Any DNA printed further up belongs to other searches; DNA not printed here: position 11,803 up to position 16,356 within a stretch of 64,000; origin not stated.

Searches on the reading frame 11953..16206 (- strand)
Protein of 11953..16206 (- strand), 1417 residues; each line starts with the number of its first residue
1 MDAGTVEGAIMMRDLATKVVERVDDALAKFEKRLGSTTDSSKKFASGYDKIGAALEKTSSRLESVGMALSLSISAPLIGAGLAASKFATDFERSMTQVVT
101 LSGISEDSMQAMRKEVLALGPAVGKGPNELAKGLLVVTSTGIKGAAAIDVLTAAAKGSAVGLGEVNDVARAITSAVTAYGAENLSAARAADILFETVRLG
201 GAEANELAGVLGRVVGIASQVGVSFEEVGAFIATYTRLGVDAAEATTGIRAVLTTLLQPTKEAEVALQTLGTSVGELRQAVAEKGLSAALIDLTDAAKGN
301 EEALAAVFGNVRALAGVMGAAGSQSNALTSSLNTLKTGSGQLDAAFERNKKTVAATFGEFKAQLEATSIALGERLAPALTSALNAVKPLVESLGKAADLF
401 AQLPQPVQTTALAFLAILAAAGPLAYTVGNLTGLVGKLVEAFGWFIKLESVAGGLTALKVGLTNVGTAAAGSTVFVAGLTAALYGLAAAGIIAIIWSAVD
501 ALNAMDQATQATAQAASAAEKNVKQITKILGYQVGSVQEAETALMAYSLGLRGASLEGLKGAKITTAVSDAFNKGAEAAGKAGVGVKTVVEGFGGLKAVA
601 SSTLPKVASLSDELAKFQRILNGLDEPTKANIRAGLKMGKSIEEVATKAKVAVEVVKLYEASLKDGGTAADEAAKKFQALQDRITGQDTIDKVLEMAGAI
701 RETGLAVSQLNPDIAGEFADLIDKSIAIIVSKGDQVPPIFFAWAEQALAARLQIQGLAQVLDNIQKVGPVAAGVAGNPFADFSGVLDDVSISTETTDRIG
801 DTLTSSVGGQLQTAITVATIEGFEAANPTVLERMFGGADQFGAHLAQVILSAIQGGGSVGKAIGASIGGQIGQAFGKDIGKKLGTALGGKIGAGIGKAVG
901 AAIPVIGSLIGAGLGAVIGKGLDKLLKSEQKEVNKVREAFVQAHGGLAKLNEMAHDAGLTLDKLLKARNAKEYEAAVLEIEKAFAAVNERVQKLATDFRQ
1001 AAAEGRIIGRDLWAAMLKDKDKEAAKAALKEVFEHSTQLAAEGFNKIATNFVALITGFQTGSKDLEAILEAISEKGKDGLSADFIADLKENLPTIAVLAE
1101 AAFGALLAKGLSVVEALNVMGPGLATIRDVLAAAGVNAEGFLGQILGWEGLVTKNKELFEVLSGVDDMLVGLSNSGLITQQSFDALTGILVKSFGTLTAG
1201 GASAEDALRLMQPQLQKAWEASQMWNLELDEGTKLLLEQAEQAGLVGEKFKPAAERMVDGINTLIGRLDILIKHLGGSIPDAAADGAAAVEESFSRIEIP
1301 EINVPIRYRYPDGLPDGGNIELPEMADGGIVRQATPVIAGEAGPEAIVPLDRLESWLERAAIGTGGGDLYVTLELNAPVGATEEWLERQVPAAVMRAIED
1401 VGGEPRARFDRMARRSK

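Call 19: search_protein_families(library=phrogs, proteins=[window:11953-16206:-], max_evalue=0.00001)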
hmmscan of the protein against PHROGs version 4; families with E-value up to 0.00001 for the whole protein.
window:11953-16206:- (1417 aa): 16 families
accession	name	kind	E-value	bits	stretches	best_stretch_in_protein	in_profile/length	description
phrog_991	-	tail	4.9e-66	224.3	1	8-640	217-834/1966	tail length tape measure protein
phrog_1533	-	tail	3.1e-56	191.7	1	25-532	176-706/1688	tail length tape measure protein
phrog_1272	-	tail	1.6e-45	156.4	1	19-641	190-829/1606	tail length tape measure protein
phrog_1293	-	tail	2.5e-39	135.9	1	21-581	115-694/1424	tail length tape measure protein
phrog_28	-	tail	4.8e-37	129.1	1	25-493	207-668/1228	tail length tape measure protein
phrog_4704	-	tail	2e-36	126.9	1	20-459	151-584/625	tail length tape measure protein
phrog_167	-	tail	3e-31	109.1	1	21-466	221-619/1555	tail length tape measure protein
phrog_23013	-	tail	6.5e-30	104.6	1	59-519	107-552/1379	tail length tape measure protein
phrog_5218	-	unknown function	5.7e-22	78.7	1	17-528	158-714/1599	-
phrog_14441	-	tail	6.5e-17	63.1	1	12-249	13-239/241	tail length tape measure protein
phrog_36688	-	tail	3.9e-16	58.7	1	26-256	13-244/1600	tail length tape measure protein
phrog_5448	-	tail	4.4e-15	54.7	1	168-661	381-820/3103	tail length tape measure protein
phrog_5493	-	tail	2.7e-10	40.2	1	36-528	22-494/1102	tail length tape measure protein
phrog_2723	-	tail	1e-09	37.9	1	50-298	141-395/1578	tail length tape measure protein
phrog_794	-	tail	1.3e-07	31.7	1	25-436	109-558/763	tail length tape measure protein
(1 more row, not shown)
